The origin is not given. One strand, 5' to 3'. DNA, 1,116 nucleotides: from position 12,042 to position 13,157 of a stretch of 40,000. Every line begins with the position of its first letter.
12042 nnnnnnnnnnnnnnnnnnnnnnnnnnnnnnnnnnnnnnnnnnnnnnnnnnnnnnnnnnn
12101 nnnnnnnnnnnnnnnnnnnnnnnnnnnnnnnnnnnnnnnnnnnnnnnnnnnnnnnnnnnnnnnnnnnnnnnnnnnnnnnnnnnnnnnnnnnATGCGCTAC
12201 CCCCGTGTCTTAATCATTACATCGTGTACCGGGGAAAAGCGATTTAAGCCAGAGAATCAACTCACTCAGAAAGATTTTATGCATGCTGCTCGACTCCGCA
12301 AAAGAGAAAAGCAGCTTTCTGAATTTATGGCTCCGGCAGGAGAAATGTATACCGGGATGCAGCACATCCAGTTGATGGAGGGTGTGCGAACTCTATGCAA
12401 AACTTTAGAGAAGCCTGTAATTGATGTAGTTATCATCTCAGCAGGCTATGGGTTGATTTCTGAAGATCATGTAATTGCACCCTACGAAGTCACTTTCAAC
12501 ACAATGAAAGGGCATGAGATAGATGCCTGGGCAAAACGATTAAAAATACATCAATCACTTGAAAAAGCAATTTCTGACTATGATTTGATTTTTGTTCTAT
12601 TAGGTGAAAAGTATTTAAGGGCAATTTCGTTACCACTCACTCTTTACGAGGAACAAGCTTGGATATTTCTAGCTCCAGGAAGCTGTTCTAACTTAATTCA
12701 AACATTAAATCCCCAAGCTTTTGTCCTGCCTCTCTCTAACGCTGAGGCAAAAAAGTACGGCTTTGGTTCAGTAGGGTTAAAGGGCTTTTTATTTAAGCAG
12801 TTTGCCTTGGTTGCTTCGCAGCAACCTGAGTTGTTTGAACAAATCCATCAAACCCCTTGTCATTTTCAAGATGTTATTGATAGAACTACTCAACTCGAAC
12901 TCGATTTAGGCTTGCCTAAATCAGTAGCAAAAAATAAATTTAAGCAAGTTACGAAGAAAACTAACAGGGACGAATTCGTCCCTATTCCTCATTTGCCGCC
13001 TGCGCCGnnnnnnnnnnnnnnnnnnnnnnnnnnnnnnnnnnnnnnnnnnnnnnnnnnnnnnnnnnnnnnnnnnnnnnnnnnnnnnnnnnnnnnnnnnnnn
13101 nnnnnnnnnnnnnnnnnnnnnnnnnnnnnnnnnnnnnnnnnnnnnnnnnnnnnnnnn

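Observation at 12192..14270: DpdA fused to an N-terminal DUF6884-like domain - a possible built-in replacement for DpdB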

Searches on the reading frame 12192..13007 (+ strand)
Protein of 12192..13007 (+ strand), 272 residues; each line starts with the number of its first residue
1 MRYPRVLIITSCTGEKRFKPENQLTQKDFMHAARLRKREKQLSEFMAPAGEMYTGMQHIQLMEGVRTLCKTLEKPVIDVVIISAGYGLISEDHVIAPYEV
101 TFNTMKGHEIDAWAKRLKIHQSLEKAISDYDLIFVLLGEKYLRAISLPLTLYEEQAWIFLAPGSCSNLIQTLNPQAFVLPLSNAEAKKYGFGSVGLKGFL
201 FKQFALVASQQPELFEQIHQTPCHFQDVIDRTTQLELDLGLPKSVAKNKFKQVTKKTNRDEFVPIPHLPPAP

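Call 12: search_protein_families(library=ncbifam, proteins=[window:12192-13007:+, window:12192-12851:+], max_evalue=10)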
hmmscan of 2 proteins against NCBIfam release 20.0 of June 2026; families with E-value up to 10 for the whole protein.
window:12192-13007:+ (272 aa): 4 families
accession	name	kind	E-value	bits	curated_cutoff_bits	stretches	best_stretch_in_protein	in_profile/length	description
TIGR00338.1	serB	equivalog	0.00032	20.4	144.15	1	34-91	61-116/219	phosphoserine phosphatase SerB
NF002543.0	PRK02101.1-4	equivalog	0.00059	19.5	204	1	18-146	46-168/244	peroxide stress protein YaaA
NF052320.1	Cbp1_fam_LP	subfamily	0.015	14.8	90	1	6-66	12-70/286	Cbp1 family collagen-binding glycoprotein adhesin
TIGR01489.1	DKMTPPase-SF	subfamily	0.052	13.6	81.55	1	8-85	20-97/188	MtnX-like HAD-IB family phosphatase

window:12192-12851:+ (220 aa): 5 families
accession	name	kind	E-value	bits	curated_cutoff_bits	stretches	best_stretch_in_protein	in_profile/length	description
TIGR00338.1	serB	equivalog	0.00024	20.8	144.15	1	34-91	61-116/219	phosphoserine phosphatase SerB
NF002543.0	PRK02101.1-4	equivalog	0.00043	19.9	204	1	18-146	46-168/244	peroxide stress protein YaaA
NF052320.1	Cbp1_fam_LP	subfamily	0.012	15.1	90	1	6-66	12-70/286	Cbp1 family collagen-binding glycoprotein adhesin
TIGR01489.1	DKMTPPase-SF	subfamily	0.034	14.2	81.55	1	8-85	20-97/188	MtnX-like HAD-IB family phosphatase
TIGR00177.1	molyb_syn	domain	0.14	12.1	85.35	1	65-120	54-106/148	molybdenum cofactor synthesis domain-containing protein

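Call 13: search_protein_families(library=padloc, proteins=[window:12192-13007:+], max_evalue=1)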
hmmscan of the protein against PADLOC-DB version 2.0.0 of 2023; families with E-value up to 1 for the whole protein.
window:12192-13007:+ (272 aa): 5 families
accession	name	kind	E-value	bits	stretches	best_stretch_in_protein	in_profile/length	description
PDLC04712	PDC-M57A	-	2.7e-13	48.4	1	78-151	43-115/138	-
PDLC02815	DpdC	-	2.5e-10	38.3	1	5-109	6-108/312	DpdC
PDLC02818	DpdC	-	5.5e-10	37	1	6-112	4-113/319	DpdC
PDLC02817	DpdC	-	8.9e-06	23.2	1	6-151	4-162/299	DpdC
PDLC02820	DpdC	-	0.0087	14.1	1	72-113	73-114/165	DpdC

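Call 24: find_homologous_proteins(query=window:12192-13001:+, max_evalue=0.001)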
Query window:12192-13001:+ (270 aa): 142 proteins with E <= 0.001 among 561 candidates; the best 120 are listed.
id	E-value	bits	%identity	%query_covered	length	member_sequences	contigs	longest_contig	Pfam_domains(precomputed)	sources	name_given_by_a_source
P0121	2.3e-127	442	76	96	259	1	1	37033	PF21818.4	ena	-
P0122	1.5e-89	318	78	68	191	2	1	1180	PF21818.4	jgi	jgi:hypothetical protein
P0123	3.0e-85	304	54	100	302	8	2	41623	PF21818.4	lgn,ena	-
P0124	5.9e-85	303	52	100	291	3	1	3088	PF21818.4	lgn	-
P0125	6.9e-85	303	57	88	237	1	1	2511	PF21818.4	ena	-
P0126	1.5e-81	292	55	89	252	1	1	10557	PF21818.4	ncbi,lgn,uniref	ncbi:Peroxide stress protein YaaA [Tumidithrix helvetica PCC 7403]|uniref:DUF6884 domain-containing 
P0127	1.7e-80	288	57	87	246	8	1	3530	PF21818.4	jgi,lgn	jgi:hypothetical protein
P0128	2.1e-80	288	53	100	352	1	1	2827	PF21818.4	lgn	-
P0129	2.2e-80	288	52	100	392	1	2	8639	PF21818.4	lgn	-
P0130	3.0e-80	288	51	97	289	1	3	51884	PF21818.4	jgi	jgi:hypothetical protein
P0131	3.6e-79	284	55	88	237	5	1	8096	PF21818.4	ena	-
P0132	8.6e-79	283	55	86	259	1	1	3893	PF21818.4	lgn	-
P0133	1.3e-78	282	52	100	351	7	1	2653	PF21818.4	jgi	-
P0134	2.7e-78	281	54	93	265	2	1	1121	PF21818.4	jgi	jgi:hypothetical protein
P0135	9.4e-78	279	55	86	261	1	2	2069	PF21818.4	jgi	jgi:hypothetical protein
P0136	6.8e-77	277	56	84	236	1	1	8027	PF21818.4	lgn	-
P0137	1.4e-76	276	49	100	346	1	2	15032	PF21818.4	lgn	-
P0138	7.1e-76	273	54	85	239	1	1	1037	PF21818.4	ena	-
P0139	9.5e-76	273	52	88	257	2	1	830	PF21818.4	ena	-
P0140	2.0e-75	272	55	85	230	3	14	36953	PF21818.4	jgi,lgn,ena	-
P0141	5.6e-75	270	53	84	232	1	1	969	PF21818.4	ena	-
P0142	5.7e-75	270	53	86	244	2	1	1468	PF21818.4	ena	-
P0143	1.4e-74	269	55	83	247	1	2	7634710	PF21818.4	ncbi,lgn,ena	-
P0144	1.9e-74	269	52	87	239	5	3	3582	PF21818.4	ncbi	-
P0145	2.6e-74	268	53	86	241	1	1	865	PF21818.4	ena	-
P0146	4.4e-74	267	53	89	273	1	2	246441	PF21818.4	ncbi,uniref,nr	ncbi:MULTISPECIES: DUF6884 domain-containing protein [unclassified Nodularia (in: cyanobacteria)]|un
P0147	8.5e-74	266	54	84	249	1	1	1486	PF21818.4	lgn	-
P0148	2.9e-73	265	54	82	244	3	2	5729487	PF21818.4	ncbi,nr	ncbi:DUF6884 domain-containing protein [Richelia sinica]|nr:DUF6884 domain-containing protein [Riche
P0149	5.9e-73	264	53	89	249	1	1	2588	PF21818.4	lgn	-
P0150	7.0e-73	263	51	96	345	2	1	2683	PF21818.4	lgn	-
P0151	2.0e-72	262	54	82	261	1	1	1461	PF21818.4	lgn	-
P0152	4.1e-72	261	52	85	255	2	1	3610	PF21818.4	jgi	jgi:hypothetical protein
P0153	1.1e-71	259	48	99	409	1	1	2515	PF21818.4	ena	-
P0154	3.4e-71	258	52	82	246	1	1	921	PF21818.4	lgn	-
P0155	7.4e-71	257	49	87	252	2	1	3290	PF21818.4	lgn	-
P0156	7.8e-70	253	53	85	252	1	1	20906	PF21818.4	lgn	-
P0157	1.8e-69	252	54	81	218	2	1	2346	PF21818.4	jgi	jgi:hypothetical protein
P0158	5.5e-67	244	53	80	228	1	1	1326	PF21818.4,PF03883.21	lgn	-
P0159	7.9e-67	244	49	88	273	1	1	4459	PF21818.4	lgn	-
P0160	4.4e-66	241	52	85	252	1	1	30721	PF21818.4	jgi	jgi:hypothetical protein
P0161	6.7e-66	241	52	83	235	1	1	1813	PF21818.4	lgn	-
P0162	1.5e-65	239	57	70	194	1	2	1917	PF21818.4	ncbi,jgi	jgi:cytoplasmic iron level regulating protein YaaA (DUF328/UPF0246 family)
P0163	3.5e-65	238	57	76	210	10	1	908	PF21818.4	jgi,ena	jgi:hypothetical protein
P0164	6.9e-65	237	48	88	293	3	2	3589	PF21818.4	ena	-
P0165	1.1e-64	236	51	81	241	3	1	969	PF21818.4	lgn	-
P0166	2.0e-63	232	49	97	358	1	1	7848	PF21818.4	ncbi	-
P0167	2.3e-63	232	50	87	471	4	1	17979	PF01702.26,PF21818.4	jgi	jgi:Queuine tRNA-ribosyltransferase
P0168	7.9e-63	230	51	84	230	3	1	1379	PF21818.4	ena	-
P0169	8.5e-63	230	49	83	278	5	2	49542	PF21818.4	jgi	-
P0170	1.3e-62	230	49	84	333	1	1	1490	PF21818.4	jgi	jgi:hypothetical protein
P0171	2.7e-62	229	52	76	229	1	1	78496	PF21818.4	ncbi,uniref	ncbi:hypothetical protein [Coleofasciculus chthonoplastes]|uniref:hypothetical protein n=1 Tax=Coleo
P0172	1.0e-61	227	59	67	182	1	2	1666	PF21818.4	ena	-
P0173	1.8e-61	226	48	84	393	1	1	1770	PF21818.4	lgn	-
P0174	2.5e-61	226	48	83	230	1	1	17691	PF21818.4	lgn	-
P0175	4.7e-61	225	48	81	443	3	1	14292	PF21818.4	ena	-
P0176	5.0e-61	225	50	81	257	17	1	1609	PF21818.4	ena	-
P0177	8.5e-61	224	47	84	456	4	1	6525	PF21818.4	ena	-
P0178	1.5e-60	223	45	89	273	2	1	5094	PF21818.4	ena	-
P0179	4.3e-59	218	50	81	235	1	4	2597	PF21818.4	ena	-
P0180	6.1e-59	218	47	86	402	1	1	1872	PF21818.4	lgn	-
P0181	1.0e-58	217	47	81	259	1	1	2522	PF21818.4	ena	-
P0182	1.4e-58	217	48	81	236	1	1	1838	PF21818.4,PF03883.21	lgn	-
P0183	5.0e-58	215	46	81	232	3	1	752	PF21818.4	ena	-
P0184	5.1e-58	215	46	88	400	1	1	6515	PF21818.4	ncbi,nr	ncbi:MAG: hypothetical protein VKL20_05660, partial [Synechocystis sp.]|nr:hypothetical protein [Syn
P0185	1.3e-57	213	52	74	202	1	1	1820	PF21818.4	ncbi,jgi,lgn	jgi:hypothetical protein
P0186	3.2e-57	212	45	86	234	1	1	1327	PF21818.4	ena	-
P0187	8.5e-57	211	46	84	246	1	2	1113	PF21818.4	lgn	-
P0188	1.2e-56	210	49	74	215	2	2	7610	PF21818.4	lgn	-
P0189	1.3e-56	210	46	81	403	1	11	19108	PF21818.4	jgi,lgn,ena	-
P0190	2.3e-56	209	60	60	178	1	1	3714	PF21818.4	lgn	-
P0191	3.7e-56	209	47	81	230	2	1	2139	PF21818.4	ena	-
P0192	7.3e-56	208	57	64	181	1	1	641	PF21818.4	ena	-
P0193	7.3e-56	208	59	60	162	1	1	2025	PF21818.4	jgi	-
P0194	4.4e-55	205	55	66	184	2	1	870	PF21818.4,PF03883.21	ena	-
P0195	1.0e-54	204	48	86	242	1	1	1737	PF21818.4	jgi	-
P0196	5.4e-54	201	44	82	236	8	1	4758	PF21818.4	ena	-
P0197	1.4e-53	200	49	72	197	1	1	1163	PF21818.4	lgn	-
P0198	5.1e-53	198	55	65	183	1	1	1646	PF21818.4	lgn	-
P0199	1.4e-52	197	46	86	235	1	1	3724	PF21818.4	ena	-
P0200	2.9e-52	196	56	62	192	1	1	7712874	PF21818.4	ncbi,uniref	ncbi:DUF6884 domain-containing protein [Capilliphycus salinus ALCB114379]|uniref:DUF6884 domain-cont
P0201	7.7e-52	194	49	81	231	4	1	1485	PF21818.4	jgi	-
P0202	3.3e-51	192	46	81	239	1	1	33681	PF21818.4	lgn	-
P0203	4.0e-50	189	46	82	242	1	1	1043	PF21818.4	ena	-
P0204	5.0e-50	188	44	81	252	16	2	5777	PF21818.4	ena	-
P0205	6.0e-50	188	58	59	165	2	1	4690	PF21818.4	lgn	-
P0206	8.4e-50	188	60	51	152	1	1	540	PF21818.4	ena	-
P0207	3.3e-48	183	46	81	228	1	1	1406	PF21818.4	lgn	-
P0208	4.6e-48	182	51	67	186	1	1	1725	PF21818.4,PF03883.21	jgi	jgi:hypothetical protein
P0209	2.0e-47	180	47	77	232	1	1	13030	PF21818.4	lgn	-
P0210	2.0e-46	177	41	82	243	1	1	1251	PF21818.4,PF03883.21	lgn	-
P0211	2.8e-46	176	51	60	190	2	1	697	PF21818.4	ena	-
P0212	3.4e-46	176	44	71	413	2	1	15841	PF21818.4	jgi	-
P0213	3.8e-46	176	40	83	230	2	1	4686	PF21818.4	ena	-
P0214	5.7e-46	175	41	84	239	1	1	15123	PF21818.4,PF03883.21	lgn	-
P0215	1.2e-45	174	61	47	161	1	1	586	PF21818.4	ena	-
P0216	1.8e-45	174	57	54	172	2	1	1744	PF21818.4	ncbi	ncbi:MAG: DUF6884 domain-containing protein, partial [Nostoc sp.]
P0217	3.0e-45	173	48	73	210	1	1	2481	PF21818.4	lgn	-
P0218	1.3e-44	171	42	84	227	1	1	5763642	PF21818.4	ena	-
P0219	1.5e-44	171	43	81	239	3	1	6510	PF21818.4,PF03883.21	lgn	-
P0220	2.2e-44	170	42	83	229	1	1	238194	PF21818.4,PF03883.21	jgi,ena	jgi:hypothetical protein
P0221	6.4e-44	168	45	74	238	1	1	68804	PF21818.4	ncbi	ncbi:MAG: DUF6884 domain-containing protein [Symbiobacteriia bacterium]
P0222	9.9e-44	168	41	81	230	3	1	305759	PF21818.4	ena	-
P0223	1.2e-43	168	54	59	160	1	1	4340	PF21818.4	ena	-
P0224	2.4e-43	167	40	83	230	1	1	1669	PF21818.4,PF03883.21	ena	-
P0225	8.4e-43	165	42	85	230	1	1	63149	PF21818.4,PF03883.21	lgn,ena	-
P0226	1.7e-42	164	40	83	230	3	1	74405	PF21818.4,PF03883.21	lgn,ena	-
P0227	2.0e-42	164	45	74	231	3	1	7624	PF21818.4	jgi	jgi:hypothetical protein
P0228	4.0e-42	163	40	83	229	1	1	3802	PF21818.4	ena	-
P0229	7.0e-42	162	42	81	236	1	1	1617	PF21818.4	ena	-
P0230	1.1e-41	161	41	81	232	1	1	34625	PF21818.4,PF03883.21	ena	-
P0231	1.2e-41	161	40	81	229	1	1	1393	PF21818.4,PF03883.21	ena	-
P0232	1.4e-41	161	39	83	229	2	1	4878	PF21818.4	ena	-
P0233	1.8e-41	160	39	83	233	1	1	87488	PF21818.4,PF03883.21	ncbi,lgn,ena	-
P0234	2.5e-41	160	43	81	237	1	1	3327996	PF21818.4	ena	-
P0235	1.0e-40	158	42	81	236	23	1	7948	PF21818.4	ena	-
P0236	3.2e-40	156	43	74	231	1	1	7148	PF21818.4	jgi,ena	-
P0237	4.1e-40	156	43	72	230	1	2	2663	PF21818.4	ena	-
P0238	2.4e-39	153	38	86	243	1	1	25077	PF21818.4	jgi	jgi:hypothetical protein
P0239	2.4e-37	147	37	83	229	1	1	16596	PF21818.4,PF03883.21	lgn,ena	-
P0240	3.7e-37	146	40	74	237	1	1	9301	PF21818.4,PF03883.21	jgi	jgi:hypothetical protein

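Call 25: find_encoding_contigs(protein=P0121, flank=10000, max_places=1)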
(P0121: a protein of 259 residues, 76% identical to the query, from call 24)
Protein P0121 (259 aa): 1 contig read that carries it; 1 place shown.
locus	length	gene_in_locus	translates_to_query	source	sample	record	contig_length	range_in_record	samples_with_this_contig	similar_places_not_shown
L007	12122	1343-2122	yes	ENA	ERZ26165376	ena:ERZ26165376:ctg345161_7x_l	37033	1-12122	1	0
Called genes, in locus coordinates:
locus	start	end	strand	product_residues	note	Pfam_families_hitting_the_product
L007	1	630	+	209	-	?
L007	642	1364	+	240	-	PF00733:Asn_synthase (weak), PF06508:QueC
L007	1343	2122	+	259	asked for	PF21818:DUF6884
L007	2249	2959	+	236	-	-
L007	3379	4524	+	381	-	PF01609:DDE_Tnp_1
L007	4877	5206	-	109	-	-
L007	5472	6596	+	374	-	PF00199:Catalase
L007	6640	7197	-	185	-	-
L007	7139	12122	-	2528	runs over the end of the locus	PF23381:Beta-prop_IFT122_1st (faint), PF23409:Beta-prop_EML (weak), PF25173:Beta-prop_WDR3_1st (weak)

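Call 26: find_encoding_contigs(protein=P0143, flank=10000, max_places=1)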
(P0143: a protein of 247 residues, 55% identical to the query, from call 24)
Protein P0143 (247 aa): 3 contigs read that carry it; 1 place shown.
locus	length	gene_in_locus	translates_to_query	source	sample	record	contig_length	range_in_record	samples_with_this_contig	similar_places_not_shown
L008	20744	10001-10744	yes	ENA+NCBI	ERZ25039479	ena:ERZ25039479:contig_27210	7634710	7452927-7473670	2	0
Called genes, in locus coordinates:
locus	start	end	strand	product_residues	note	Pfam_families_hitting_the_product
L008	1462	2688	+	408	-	PF14690:Zn_ribbon_ISL3, PF01610:DDE_Tnp_ISL3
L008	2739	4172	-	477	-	PF00069:Pkinase, PF07714:PK_Tyr_Ser-Thr, PF05419:GUN4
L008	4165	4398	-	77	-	-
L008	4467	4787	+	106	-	-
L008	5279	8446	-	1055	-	PF00069:Pkinase, PF07714:PK_Tyr_Ser-Thr, PF05419:GUN4, PF07761:DUF1617 (faint), PF05419:GUN4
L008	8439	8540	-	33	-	-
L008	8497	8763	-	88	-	-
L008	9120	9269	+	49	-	-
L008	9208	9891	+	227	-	-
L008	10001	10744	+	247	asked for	PF21818:DUF6884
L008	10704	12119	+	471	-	PF01702:TGT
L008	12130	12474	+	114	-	-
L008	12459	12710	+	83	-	-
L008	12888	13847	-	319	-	PF14072:DndB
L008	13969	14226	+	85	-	-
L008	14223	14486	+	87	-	PF00580:UvrD-helicase, PF13245:AAA_19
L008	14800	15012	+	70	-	-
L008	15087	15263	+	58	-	-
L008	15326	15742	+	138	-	PF08814:XisH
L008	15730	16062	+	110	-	PF08869:XisI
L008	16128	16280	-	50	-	-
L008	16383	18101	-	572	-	PF02254:TrkA_N, PF13241:NAD_binding_7 (faint), PF02254:TrkA_N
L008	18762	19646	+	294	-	PF01790:LGT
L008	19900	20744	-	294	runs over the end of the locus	PF01007:IRK (faint), PF07885:Ion_trans_2, PF17655:IRK_C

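Call 27: find_encoding_contigs(protein=P0221, flank=10000, max_places=1)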
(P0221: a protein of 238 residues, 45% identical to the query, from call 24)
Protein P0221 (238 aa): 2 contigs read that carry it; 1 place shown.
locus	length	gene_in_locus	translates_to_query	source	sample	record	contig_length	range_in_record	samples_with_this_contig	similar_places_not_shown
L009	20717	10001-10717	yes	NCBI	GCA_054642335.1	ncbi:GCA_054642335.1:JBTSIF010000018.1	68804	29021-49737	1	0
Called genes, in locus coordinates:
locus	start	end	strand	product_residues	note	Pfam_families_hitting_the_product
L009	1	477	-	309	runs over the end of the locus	PF02811:PHP, PF13263:PHP_C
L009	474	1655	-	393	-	PF02786:CPSase_L_D2 (faint), PF15632:ATPgrasp_Ter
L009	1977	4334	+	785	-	PF08448:PAS_4 (weak), PF00989:PAS, PF08448:PAS_4, PF13188:PAS_8, PF13426:PAS_9, PF08447:PAS_3, PF00990:GGDEF, PF00563:EAL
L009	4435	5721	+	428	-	PF13768:VWA_3, PF00092:VWA, PF13519:VWA_2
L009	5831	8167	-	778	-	PF05547:Peptidase_M6, PF20773:InhA-like_MAM, PF20774:InhA-like_VEG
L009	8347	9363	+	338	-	PF08279:HTH_11, PF19187:HTH_PafC, PF13280:WYL, PF25583:WCX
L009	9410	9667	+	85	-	-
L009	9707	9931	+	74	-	-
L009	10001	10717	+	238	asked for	PF21818:DUF6884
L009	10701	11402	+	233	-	PF26468:GIY_YIG_3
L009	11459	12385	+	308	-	PF03747:ADP_ribosyl_GH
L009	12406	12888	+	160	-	PF22741:PTP-NADK, PF22784:PTP-SAK, PF00782:DSPc, PF05706:CDKN3 (weak), PF22785:Tc-R-P, PF04273:BLH_phosphatase (weak), PF13350:Y_phosphatase3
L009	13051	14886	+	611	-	PF00004:AAA (faint), PF07728:AAA_5, PF28529:McrB_lid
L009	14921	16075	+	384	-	PF10117:McrBC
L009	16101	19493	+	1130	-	PF12705:PDDEXK_1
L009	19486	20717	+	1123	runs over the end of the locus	PF00580:UvrD-helicase, PF13245:AAA_19, PF13361:UvrD_C, PF13538:UvrD_C_2 (faint), PF12705:PDDEXK_1 (weak)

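Call 28: search_protein_families(library=pfam, proteins=[L008:12891-13847:-, L008:10001-10741:+, L009:10001-10714:+], max_evalue=0.01)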
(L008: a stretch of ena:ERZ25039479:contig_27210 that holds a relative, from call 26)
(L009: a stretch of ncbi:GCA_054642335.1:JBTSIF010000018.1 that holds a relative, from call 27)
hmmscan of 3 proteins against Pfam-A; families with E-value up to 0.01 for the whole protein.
L008:12891-13847:- (319 aa): 1 family
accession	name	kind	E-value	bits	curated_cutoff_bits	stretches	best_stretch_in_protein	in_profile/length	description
PF14072.11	DndB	-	1.1e-72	245.4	29.1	1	9-318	2-303/338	DNA-sulfur modification-associated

L008:10001-10741:+ (247 aa): 2 families
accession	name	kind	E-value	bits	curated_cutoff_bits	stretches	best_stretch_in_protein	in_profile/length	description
PF21818.3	DUF6884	-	4.1e-11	43.6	30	1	62-168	14-113/135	Family of unknown function (DUF6884)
PF03883.20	H2O2_YaaD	-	0.00012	22.1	29.6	1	47-121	60-131/236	Peroxide stress protein YaaA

L009:10001-10714:+ (238 aa): 2 families
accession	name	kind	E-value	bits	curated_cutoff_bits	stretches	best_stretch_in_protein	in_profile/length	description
PF21818.3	DUF6884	-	7.7e-13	49.2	30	1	44-148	15-112/135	Family of unknown function (DUF6884)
PF03883.20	H2O2_YaaD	-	0.006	16.6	29.6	1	31-106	69-135/236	Peroxide stress protein YaaA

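Call 29: search_protein_families(library=ncbifam, proteins=[L008:12891-13847:-, L008:10001-10741:+], max_evalue=0.01)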
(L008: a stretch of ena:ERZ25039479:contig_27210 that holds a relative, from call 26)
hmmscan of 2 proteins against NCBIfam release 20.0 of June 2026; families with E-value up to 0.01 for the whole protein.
L008:12891-13847:- (319 aa): 2 families
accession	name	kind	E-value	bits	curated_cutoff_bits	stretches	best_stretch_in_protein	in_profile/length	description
TIGR03187.1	DGQHR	domain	1.5e-32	113.4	58.85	1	11-291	2-274/276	DGQHR domain-containing protein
TIGR03233.1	DNA_S_dndB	equivalog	4.8e-32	111.4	328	1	8-318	6-308/355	DNA sulfur modification protein DndB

L008:10001-10741:+ (247 aa): 1 family
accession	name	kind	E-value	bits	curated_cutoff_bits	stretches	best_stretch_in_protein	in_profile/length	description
NF002543.0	PRK02101.1-4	equivalog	1.8e-06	27.7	204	1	46-132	55-139/244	peroxide stress protein YaaA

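Call 47: predict_structure(alignment_id=A4)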
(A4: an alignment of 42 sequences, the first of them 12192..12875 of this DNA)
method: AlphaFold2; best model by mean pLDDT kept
length: 228 residues; sequences in the alignment: 42
mean_pLDDT: 93.0   pTM: 0.91
mean pLDDT of the five models: 93.0, 93.0, 92.7, 92.3, 92.0
residues with pLDDT >= 90: 186; 70-90: 35; 50-70: 7; < 50: 0
segments of 3 or more residues with pLDDT < 50: none
pLDDT, mean of each block of 10 residues (from residue 1): 89 94 97 98 98 97 96 86 98 98 96 97 94 95 88 90 82 81 90 91 97 94 94
secondary structure, 60 per line:
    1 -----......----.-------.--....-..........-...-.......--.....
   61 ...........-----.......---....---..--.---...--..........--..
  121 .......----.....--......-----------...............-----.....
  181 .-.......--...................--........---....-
elements in order: E6-11 H27-30 H32-41 H49-52 H56-71 E77-83 E87-90 H107-116 H119-127 E132-136 H139-144 E156-162 H163-170 E176-181 H183-189 H192-210 H213-220 H224-227
